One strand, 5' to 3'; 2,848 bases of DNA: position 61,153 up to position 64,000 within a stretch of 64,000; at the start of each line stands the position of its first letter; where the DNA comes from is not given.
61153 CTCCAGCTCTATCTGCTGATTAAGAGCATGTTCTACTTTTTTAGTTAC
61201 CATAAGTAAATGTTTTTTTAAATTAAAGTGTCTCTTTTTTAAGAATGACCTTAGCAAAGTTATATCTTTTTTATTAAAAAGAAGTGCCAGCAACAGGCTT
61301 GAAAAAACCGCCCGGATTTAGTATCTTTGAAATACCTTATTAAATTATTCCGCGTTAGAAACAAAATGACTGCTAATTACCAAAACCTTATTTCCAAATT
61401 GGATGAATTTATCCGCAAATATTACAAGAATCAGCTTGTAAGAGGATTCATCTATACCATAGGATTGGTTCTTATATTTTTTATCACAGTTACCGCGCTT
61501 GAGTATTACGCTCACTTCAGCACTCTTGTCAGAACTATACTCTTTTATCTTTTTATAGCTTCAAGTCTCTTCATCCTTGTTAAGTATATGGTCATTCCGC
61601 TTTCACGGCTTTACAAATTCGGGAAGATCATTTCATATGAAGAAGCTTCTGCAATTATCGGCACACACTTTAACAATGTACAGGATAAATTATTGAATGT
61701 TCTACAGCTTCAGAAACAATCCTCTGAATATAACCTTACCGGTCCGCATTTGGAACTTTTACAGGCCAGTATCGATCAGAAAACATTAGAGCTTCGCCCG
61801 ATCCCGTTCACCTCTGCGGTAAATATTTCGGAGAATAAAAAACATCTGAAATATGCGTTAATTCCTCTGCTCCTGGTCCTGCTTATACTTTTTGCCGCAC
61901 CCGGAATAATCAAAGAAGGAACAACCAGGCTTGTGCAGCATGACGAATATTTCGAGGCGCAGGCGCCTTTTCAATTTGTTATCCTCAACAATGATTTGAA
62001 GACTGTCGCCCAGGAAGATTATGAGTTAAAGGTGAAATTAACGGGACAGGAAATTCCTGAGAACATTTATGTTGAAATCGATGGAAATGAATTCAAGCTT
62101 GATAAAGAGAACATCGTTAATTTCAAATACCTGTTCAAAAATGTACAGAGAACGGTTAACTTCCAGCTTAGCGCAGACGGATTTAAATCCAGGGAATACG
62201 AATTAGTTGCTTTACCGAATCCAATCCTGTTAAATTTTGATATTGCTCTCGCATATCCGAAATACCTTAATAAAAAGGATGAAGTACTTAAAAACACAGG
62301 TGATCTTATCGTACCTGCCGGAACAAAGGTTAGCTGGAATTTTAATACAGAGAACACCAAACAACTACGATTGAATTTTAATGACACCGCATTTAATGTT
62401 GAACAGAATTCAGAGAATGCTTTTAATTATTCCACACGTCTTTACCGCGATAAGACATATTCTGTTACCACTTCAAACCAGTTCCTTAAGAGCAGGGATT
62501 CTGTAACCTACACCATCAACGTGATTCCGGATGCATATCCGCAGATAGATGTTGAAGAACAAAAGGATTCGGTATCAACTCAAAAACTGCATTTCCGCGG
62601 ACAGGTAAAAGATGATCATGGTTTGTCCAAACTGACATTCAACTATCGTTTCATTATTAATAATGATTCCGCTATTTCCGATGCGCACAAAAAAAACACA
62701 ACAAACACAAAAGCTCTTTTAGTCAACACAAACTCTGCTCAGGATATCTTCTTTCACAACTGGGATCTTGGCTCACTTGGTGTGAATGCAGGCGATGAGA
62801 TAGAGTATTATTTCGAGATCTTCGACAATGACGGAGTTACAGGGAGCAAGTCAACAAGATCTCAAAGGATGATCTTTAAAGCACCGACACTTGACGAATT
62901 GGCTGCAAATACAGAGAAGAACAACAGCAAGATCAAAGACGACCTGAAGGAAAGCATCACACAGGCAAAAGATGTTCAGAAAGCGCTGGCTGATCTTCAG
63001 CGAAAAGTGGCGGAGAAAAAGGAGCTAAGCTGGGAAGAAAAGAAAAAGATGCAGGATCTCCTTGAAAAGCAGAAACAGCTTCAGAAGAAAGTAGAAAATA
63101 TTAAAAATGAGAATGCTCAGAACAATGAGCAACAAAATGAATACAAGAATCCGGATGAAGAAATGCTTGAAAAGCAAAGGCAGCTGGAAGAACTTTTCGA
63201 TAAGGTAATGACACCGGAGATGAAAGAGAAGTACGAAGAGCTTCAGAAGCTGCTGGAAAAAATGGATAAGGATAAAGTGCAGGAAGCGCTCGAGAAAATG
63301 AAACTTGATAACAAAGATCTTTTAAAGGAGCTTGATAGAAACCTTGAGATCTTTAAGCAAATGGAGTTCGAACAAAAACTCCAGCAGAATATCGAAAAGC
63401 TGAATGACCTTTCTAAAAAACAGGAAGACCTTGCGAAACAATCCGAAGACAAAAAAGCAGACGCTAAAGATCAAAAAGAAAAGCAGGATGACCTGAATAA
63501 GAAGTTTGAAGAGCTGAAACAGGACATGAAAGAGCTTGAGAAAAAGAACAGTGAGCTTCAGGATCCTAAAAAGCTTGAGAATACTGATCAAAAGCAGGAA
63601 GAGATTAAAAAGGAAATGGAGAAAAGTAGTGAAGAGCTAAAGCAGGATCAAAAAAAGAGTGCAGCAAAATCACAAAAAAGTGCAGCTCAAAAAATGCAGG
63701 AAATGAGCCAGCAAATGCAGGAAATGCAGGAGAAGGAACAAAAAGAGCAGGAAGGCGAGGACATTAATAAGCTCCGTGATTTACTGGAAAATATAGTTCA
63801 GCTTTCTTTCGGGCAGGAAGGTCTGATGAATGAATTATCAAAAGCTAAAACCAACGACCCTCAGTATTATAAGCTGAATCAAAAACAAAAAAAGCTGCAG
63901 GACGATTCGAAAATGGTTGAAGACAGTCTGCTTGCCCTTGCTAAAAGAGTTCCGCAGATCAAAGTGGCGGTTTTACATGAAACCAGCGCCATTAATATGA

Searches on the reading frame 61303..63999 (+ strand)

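Call 13: search_protein_families(library=pfam, proteins=[window:61303-63999:+], max_evalue=0.1)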
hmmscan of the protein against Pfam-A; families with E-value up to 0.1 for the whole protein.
window:61303-63999:+ (899 aa): 2 families
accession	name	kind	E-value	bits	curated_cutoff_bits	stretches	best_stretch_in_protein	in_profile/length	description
PF13779.11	DUF4175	-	7.6e-12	44.5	27.3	1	321-518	202-387/825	Domain of unknown function (DUF4175)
PF03186.18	CobD_Cbib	-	0.026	14.2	34.4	1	26-87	24-93/282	CobD/Cbib protein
